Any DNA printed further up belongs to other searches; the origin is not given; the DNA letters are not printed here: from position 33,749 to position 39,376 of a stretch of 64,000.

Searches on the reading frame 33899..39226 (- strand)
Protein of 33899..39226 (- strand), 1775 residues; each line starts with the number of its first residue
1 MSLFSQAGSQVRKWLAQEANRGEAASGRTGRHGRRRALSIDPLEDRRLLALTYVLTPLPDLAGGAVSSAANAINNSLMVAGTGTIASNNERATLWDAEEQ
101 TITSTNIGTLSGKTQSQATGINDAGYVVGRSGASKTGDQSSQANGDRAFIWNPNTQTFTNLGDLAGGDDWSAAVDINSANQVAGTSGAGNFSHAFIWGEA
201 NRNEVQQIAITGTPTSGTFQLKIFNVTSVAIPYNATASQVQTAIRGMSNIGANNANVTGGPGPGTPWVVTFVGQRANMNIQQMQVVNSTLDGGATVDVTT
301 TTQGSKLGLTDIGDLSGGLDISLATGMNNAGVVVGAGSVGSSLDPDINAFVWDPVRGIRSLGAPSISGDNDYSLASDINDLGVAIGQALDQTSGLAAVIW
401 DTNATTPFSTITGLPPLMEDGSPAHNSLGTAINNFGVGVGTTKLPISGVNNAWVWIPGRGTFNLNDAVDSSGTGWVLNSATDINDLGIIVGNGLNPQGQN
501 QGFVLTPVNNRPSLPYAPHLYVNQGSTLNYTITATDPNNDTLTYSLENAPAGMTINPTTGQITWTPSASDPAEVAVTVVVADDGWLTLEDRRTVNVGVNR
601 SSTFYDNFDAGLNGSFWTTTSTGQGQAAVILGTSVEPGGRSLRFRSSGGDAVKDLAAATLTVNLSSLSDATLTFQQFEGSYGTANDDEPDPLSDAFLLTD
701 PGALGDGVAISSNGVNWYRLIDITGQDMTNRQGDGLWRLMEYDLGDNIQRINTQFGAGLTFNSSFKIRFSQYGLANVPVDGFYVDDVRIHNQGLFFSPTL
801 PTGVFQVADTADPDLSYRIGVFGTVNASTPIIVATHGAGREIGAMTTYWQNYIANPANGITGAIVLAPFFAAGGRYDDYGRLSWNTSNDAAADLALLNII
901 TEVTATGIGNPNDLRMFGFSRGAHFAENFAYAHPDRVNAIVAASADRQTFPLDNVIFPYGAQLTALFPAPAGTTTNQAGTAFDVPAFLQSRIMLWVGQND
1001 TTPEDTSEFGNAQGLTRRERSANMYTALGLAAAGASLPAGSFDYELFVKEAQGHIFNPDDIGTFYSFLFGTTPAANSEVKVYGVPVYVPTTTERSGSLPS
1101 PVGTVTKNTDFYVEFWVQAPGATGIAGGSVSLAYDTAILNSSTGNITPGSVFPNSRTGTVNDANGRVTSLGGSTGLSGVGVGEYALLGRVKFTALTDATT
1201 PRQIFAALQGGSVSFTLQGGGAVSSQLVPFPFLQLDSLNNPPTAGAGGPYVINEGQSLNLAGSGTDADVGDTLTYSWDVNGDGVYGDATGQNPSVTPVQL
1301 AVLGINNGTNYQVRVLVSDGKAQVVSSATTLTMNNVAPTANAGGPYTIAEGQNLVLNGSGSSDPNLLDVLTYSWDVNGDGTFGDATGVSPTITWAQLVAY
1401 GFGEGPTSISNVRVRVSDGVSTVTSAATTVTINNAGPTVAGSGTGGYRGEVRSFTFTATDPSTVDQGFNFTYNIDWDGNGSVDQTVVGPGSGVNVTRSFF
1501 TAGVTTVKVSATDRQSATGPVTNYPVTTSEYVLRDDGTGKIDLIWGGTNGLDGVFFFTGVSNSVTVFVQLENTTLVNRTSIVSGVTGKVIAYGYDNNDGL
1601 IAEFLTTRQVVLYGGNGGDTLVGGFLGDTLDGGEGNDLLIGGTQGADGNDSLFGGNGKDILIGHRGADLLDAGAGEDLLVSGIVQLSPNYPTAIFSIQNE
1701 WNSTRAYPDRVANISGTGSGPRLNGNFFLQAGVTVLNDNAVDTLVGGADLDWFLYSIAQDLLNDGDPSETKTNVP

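Call 4: search_protein_families(library=pfam, proteins=[window:33899-39226:-], max_evalue=0.001)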
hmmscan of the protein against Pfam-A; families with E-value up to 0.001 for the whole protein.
window:33899-39226:- (1775 aa): 5 families
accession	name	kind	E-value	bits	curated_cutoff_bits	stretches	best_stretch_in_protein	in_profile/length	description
PF18911.6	PKD_4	-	1.8e-14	53.9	27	2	1335-1397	1-59/85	PKD domain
PF05345.18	He_PIG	-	3.4e-12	47.1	24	1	518-595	9-94/96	Putative Ig domain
PF00353.25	HemolysinCabind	-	4.2e-06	27.1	23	1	1645-1679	2-36/36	RTX calcium-binding nonapeptide repeat (4 copies)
PF22352.2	K319L-like_PKD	-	0.00017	22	27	0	1251-1332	6-83/84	K319L-like, PKD domain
PF18957.6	RibLong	-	0.00048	21.3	27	0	520-580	11-76/93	Long Rib domain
